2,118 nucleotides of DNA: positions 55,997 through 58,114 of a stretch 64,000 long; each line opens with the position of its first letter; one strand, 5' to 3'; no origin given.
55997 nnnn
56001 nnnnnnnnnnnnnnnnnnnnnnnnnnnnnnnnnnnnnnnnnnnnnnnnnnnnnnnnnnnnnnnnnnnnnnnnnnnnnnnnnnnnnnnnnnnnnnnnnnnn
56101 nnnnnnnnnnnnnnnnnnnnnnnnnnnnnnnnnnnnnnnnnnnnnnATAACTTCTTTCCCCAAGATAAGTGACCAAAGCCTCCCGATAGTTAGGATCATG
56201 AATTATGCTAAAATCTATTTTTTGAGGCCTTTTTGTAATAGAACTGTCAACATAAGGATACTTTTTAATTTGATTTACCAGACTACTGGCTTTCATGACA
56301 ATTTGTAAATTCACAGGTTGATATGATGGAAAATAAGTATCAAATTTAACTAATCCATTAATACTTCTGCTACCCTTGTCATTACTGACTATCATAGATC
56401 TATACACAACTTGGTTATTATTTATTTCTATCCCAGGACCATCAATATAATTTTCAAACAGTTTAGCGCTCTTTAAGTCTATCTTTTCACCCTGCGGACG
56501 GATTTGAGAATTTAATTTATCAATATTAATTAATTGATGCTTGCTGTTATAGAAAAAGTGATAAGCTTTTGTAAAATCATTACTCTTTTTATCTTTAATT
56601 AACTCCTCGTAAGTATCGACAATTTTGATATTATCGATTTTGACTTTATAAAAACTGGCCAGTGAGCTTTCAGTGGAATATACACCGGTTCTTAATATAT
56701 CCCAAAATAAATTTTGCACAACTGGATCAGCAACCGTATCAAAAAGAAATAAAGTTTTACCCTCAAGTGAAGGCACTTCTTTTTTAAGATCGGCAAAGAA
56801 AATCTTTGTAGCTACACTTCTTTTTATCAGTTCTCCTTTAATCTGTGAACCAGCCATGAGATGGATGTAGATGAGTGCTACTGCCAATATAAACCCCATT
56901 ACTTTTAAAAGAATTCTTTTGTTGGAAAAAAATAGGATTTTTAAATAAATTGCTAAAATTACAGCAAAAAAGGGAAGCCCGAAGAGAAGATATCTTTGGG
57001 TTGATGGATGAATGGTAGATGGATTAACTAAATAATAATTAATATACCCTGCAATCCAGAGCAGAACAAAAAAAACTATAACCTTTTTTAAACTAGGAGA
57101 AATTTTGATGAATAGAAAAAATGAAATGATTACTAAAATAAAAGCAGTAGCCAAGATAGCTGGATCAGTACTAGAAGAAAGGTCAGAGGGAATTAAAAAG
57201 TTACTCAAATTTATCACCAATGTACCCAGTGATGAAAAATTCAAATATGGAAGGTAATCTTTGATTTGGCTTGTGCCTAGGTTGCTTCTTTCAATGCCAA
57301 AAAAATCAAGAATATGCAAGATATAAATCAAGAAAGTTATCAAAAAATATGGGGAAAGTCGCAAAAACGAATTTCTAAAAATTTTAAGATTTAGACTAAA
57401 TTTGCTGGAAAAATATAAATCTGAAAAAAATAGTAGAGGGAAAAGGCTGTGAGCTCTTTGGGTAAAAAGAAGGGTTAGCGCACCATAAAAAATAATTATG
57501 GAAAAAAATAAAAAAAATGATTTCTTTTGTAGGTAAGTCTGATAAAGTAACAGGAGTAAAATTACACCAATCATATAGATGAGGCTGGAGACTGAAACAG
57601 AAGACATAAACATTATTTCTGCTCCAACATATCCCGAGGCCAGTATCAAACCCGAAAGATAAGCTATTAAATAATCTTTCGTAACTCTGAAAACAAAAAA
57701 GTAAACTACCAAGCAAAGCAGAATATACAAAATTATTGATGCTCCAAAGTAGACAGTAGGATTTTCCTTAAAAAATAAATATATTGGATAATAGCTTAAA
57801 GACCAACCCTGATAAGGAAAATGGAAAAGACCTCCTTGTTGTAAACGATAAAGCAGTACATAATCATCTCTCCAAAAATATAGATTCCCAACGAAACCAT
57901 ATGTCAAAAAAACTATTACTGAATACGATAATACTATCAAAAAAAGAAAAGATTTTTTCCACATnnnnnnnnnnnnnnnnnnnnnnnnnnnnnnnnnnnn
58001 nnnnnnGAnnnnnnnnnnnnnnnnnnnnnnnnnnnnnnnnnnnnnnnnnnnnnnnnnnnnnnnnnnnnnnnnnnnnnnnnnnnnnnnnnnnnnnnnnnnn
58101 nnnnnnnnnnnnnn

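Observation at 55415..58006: YfhO-sized membrane protein fused to a discoidin (F5/8 type C)-like lectin domain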

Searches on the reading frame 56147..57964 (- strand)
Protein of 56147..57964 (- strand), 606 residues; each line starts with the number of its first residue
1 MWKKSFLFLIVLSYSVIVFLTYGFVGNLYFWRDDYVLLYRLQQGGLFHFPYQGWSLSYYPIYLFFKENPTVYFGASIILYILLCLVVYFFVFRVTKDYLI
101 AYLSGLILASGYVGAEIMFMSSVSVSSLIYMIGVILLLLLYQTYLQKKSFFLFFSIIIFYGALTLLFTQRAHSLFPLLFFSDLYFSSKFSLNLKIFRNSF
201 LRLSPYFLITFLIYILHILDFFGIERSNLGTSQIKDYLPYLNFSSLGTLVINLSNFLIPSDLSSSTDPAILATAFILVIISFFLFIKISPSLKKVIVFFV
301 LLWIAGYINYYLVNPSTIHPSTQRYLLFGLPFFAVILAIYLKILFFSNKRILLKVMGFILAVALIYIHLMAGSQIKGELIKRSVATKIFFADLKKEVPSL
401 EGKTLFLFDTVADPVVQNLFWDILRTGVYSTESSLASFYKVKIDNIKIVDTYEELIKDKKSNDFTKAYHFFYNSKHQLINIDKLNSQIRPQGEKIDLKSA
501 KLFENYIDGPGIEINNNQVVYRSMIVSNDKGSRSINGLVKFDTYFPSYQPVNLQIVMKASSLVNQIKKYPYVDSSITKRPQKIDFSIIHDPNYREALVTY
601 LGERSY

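Call 24: search_protein_representatives(protein=window:56147-57964:-)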
Query: 606 residues. Proteins with E-value up to 0.001 (for the whole library): 276; up to 1e-10: 148; up to 1e-30: 17. The best 150 are listed.
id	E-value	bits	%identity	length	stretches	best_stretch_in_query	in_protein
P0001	0.0e+00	1301.3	100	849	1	1-606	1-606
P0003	4.6e-133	461.6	44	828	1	8-605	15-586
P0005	5.1e-117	408.6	40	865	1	9-604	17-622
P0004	4.8e-110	385.6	41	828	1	4-604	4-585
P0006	1.7e-84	301.2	33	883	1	6-605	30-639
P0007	2.2e-75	271.1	36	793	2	271-604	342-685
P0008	5.4e-68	246.7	33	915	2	249-605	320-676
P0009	1.9e-65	238.3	33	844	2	3-494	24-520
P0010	4.7e-65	237.0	30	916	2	265-604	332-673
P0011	2.9e-59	217.9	34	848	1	9-604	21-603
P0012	2.4e-55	204.9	32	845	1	6-485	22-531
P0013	1.4e-53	199.1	30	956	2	271-604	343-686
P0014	2.2e-50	188.5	29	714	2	199-577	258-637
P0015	6.5e-48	180.4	32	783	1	3-482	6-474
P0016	6.3e-33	130.9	60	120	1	3-112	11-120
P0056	1.1e-21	93.8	30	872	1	6-504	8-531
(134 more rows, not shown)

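Call 73: find_encoding_contigs(protein=P0011, flank=8000, max_places=1)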
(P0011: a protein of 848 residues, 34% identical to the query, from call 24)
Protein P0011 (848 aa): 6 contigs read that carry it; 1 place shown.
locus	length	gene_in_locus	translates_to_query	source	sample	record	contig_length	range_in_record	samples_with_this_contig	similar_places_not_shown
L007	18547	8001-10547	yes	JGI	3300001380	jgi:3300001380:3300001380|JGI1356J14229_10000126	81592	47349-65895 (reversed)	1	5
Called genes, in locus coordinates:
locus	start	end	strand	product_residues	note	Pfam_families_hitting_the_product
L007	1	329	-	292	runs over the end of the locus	PF01370:Epimerase, PF04321:RmlD_sub_bind, PF16363:GDP_Man_Dehyd, PF07993:NAD_binding_4 (weak)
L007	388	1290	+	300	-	PF13489:Methyltransf_23, PF08241:Methyltransf_11 (faint), PF08242:Methyltransf_12 (faint)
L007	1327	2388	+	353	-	PF01073:3Beta_HSD, PF01370:Epimerase, PF02719:Polysacc_synt_2 (weak), PF07993:NAD_binding_4, PF16363:GDP_Man_Dehyd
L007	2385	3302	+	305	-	PF01408:GFO_IDH_MocA, PF02894:GFO_IDH_MocA_C (weak)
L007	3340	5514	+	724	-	PF02366:PMT, PF13231:PMT_2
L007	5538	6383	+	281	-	PF00535:Glycos_transf_2, PF10111:Glyco_tranf_2_2 (faint), PF13641:Glyco_tranf_2_3 (weak)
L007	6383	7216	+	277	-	PF01522:Polysacc_deac_1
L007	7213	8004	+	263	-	PF00551:Formyl_trans_N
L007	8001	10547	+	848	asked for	PF00754:F5_F8_type_C (weak)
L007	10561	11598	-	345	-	-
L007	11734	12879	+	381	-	PF08421:Methyltransf_13, PF13489:Methyltransf_23, PF08484:Methyltransf_14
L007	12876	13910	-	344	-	PF00535:Glycos_transf_2, PF13641:Glyco_tranf_2_3, PF13632:Glyco_trans_2_3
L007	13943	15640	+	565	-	-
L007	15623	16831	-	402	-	PF00534:Glycos_transf_1, PF13692:Glyco_trans_1_4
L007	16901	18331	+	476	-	PF02310:B12-binding, PF04055:Radical_SAM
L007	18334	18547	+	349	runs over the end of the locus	PF01073:3Beta_HSD (weak), PF01370:Epimerase, PF02719:Polysacc_synt_2, PF04321:RmlD_sub_bind, PF16363:GDP_Man_Dehyd, PF07993:NAD_binding_4 (weak)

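Call 74: find_encoding_contigs(protein=P0056, flank=8000, max_places=1)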
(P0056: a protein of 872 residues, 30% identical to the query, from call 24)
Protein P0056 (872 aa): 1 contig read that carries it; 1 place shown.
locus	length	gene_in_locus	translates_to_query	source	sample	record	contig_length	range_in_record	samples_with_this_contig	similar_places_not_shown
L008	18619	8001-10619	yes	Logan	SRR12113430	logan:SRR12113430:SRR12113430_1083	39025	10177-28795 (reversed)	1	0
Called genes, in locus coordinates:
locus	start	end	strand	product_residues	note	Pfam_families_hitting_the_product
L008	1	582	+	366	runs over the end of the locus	PF00155:Aminotran_1_2, PF01041:DegT_DnrJ_EryC1, PF00266:Aminotran_5 (weak), PF01053:Cys_Met_Meta_PP (weak)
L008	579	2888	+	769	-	PF02366:PMT, PF13231:PMT_2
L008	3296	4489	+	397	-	-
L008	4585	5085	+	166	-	PF18915:DUF5667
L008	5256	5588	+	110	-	PF01041:DegT_DnrJ_EryC1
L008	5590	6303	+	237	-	PF00535:Glycos_transf_2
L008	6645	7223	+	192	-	PF00583:Acetyltransf_1, PF13508:Acetyltransf_7, PF13420:Acetyltransf_4 (weak), PF08445:FR47 (weak), PF13673:Acetyltransf_10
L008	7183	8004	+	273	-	PF13489:Methyltransf_23, PF01209:Ubie_methyltran (weak), PF07021:MetW (faint), PF13847:Methyltransf_31, PF08241:Methyltransf_11, PF08242:Methyltransf_12, PF13649:Methyltransf_25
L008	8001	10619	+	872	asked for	PF00754:F5_F8_type_C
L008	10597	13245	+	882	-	PF00754:F5_F8_type_C, PF22633:F5_F8_type_C_2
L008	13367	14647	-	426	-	PF03901:Glyco_transf_22 (faint), PF13231:PMT_2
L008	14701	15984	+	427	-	PF00070:Pyr_redox (faint), PF01266:DAO, PF07992:Pyr_redox_2 (faint), PF13450:NAD_binding_8, PF01593:Amino_oxidase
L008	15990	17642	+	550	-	PF13231:PMT_2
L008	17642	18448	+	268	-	PF00106:adh_short, PF01370:Epimerase, PF08659:KR (weak), PF16363:GDP_Man_Dehyd (weak), PF13561:adh_short_C2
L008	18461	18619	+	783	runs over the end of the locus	-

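Call 80: search_protein_families(library=ncbifam, proteins=[L007:5538-6383:+, L008:5590-6303:+], max_evalue=0.00001)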
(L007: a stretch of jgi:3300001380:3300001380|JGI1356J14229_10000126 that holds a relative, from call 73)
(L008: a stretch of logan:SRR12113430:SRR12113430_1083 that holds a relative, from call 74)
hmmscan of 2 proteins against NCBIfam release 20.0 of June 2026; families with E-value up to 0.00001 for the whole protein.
L007:5538-6383:+ (281 aa): 17 families
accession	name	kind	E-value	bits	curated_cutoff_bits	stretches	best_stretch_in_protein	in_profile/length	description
TIGR04283.1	glyco_like_mftF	equivalog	6.9e-20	71.6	182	1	6-176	1-172/221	TIGR04283 family arsenosugar biosynthesis glycosyltransferase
NF007482.0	PRK10073.1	equivalog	1.6e-17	63.5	423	1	3-114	5-121/334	glycosyltransferase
NF047683.1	TeichurnBiosyTuaG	equivalog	5.8e-17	62.2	400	1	2-104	4-113/252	teichuronic acid biosynthesis protein TuaG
TIGR03111.1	glyc2_xrt_Gpos1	hypoth_equivalog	1e-16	60.8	363.95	1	2-105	47-159/439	TIGR03111 family XrtG-associated glycosyltransferase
TIGR03937.1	PgaC_IcaA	equivalog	5.9e-14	51.8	422.3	1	3-105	44-153/407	poly-beta-1,6-N-acetyl-D-glucosamine synthase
NF053739.1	GlytfEpsEBac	equivalog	1.3e-13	50.5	450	1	4-101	1-106/265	glycosyltransferase EpsE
NF050050.1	ProtGlycPglI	equivalog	8.2e-13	48.4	500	1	4-104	2-110/306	GalNAc(5)-diNAcBac-PP-undecaprenol beta-1,3-glucosyltransferase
NF041875.1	EPS_EpsD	equivalog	6.8e-11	42.1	370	1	6-103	1-105/325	exopolysaccharide biosynthesis glycosyltransferase EpsD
TIGR03469.1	HpnB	hypoth_equivalog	1.8e-09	37.1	379.25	1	4-60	44-101/386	hopene-associated glycosyltransferase HpnB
TIGR04242.1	nodulat_NodC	equivalog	1.2e-08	34.4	550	1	3-107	47-161/395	chitooligosaccharide synthase NodC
NF045692.1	OglycostaseCruG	equivalog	1.7e-08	33.9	600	1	6-57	43-94/386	2'-O-glycosyltransferase CruG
NF038299.1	EPS_HpsN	equivalog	8.3e-08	31.6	425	1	4-104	1-108/317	hormogonium polysaccharide biosynthesis glycosyltransferase HpsN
TIGR03965.1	mycofact_glyco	equivalog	1.3e-07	30.9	280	1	4-92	74-169/467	mycofactocin biosynthesis glycosyltransferase MftF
TIGR04182.1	glyco_TIGR04182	equivalog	1.7e-07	30.9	325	1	6-101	2-96/293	S-layer glycoprotein N-glycosyltransferase AglJ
NF038302.1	EPS_HpsE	equivalog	4.1e-06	26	300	1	7-99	4-108/307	hormogonium polysaccharide biosynthesis glycosyltransferase HpsE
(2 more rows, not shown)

L008:5590-6303:+ (237 aa): 16 families
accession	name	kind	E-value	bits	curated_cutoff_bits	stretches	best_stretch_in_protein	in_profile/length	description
NF047588.1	GlcsyltransPgfSStrep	equivalog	2.6e-16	59.7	500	1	5-170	2-165/308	glycosyltransferase PgfS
NF010496.0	PRK13915.1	equivalog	2.6e-16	59.6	262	1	4-196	31-231/307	glucosyl-3-phosphoglycerate synthase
NF007986.1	PRK10714.1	equivalog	4.6e-15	55.4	529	1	5-220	7-214/316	undecaprenyl-phosphate 4-deoxy-4-formamido-L-arabinose transferase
NF041875.1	EPS_EpsD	equivalog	1.3e-13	51.1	370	1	7-113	2-105/325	exopolysaccharide biosynthesis glycosyltransferase EpsD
TIGR03937.1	PgaC_IcaA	equivalog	8.4e-13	48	422.3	1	6-112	47-150/407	poly-beta-1,6-N-acetyl-D-glucosamine synthase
NF038302.1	EPS_HpsE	equivalog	1.3e-12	47.4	300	1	7-115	4-114/307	hormogonium polysaccharide biosynthesis glycosyltransferase HpsE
TIGR04182.1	glyco_TIGR04182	equivalog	1.7e-12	47.4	325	1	7-210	3-194/293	S-layer glycoprotein N-glycosyltransferase AglJ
NF007482.0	PRK10073.1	equivalog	5.1e-12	45.4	423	1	5-119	7-117/334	glycosyltransferase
TIGR04283.1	glyco_like_mftF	equivalog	6.2e-10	39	182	1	7-123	2-107/221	TIGR04283 family arsenosugar biosynthesis glycosyltransferase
TIGR03965.1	mycofact_glyco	equivalog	1.3e-09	37.5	280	1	6-123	76-191/467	mycofactocin biosynthesis glycosyltransferase MftF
NF047683.1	TeichurnBiosyTuaG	equivalog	4.7e-09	36.2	400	1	5-119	7-118/252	teichuronic acid biosynthesis protein TuaG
NF041394.1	GtaseAglG_Halo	equivalog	1.4e-08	34.4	440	1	5-143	2-138/304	glucosyl-dolichyl phosphate glucuronosyltransferase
TIGR03469.1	HpnB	hypoth_equivalog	5.4e-08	32.3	379.25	1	7-125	47-173/386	hopene-associated glycosyltransferase HpnB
NF041391.1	DPhHxTase_Halo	equivalog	1.4e-07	30.7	375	1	12-175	3-156/213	dolichyl-phosphate hexose transferase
NF058614.1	PPMAGASynPpgS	equivalog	1.8e-07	30.9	370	1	8-131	4-122/226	polyprenyl-phospho-N-acetylgalactosaminyl synthase PpgS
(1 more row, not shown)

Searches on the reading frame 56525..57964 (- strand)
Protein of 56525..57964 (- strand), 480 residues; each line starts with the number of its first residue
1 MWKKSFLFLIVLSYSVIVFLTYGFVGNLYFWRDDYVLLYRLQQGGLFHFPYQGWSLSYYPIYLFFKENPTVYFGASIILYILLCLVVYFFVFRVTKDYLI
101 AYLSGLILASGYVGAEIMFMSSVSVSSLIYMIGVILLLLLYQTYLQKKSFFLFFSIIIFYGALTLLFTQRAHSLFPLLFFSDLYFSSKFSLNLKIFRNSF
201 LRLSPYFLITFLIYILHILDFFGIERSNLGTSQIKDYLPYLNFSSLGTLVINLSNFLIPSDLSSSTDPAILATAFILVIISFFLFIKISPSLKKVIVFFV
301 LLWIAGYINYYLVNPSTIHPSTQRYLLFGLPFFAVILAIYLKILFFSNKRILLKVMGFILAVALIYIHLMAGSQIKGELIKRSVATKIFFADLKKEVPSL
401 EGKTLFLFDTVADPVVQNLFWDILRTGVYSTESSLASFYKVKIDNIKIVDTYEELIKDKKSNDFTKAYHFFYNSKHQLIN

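Call 69: search_solved_structures(query=A5, max_evalue=10, show_alignments=3)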
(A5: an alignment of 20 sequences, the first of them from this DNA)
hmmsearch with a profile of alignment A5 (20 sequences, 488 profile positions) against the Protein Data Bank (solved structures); distinct sequences matched with E-value up to 10: 3.
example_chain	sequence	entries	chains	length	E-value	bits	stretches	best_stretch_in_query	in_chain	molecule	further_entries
5xte_A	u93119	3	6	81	0.4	12.7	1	192-223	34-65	Cytochrome b-c1 complex subunit 8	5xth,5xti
9cg3_A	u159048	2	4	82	0.42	12.6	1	192-223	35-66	Cytochrome b-c1 complex subunit 8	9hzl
9h8t_C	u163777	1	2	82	1.1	11.3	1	193-223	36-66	Cytochrome b-c1 complex subunit 8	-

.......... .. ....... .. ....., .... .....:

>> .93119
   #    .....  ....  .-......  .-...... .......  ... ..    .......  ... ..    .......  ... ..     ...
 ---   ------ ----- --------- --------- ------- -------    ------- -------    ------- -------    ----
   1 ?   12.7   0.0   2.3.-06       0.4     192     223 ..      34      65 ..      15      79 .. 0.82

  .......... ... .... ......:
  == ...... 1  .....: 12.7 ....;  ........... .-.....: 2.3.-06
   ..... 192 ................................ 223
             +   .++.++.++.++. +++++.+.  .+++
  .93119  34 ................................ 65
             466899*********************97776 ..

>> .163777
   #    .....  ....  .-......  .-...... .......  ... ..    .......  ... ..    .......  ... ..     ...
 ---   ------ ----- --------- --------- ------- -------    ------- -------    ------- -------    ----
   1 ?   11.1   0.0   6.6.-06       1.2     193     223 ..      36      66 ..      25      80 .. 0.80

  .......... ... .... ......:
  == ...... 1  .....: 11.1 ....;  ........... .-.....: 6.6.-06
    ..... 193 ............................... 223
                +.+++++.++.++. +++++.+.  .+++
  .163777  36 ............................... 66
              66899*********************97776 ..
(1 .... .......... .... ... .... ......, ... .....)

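Call 70: search_protein_families(library=pfam, alignment_id=A5, max_evalue=10)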
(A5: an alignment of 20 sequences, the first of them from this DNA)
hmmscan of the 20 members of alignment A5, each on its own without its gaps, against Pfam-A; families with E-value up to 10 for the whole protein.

A. member 1, seq(480 aa): 0 families

B. families by the number of members that match (of 20 scanned): 20 families
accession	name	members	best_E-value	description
PF13231.12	PMT_2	2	2.5e-05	Dolichyl-phosphate-mannose-protein mannosyltransferase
PF06197.19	DUF998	1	0.00073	Protein of unknown function (DUF998)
PF25093.1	DUF7807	1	0.0041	Family of unknown function (DUF7807)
PF02796.21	HTH_7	1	0.024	Helix-turn-helix domain of resolvase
PF11346.13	DUF3149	1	0.094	Protein of unknown function (DUF3149)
PF14880.11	COX14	1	0.12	Cytochrome oxidase c assembly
PF10725.14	DUF2517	1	0.14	Protein of unknown function (DUF2517)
PF22943.2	HTH_68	1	0.16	Putative helix-turn-helix domain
PF05952.17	ComX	1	0.19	Bacillus competence pheromone ComX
PF09108.16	Xol-1_N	1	0.22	Switch protein XOL-1, N-terminal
PF10348.14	DUF2427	1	0.3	Domain of unknown function (DUF2427)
PF17135.9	Ribosomal_L18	1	0.4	Ribosomal protein 60S L18 and 50S L18e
PF11345.13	DUF3147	1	1.3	Protein of unknown function (DUF3147)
PF14264.12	Glucos_trans_II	1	1.8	Glucosyl transferase GtrII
PF16935.10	Hol_Tox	1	3.2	Putative Holin-like Toxin (Hol-Tox)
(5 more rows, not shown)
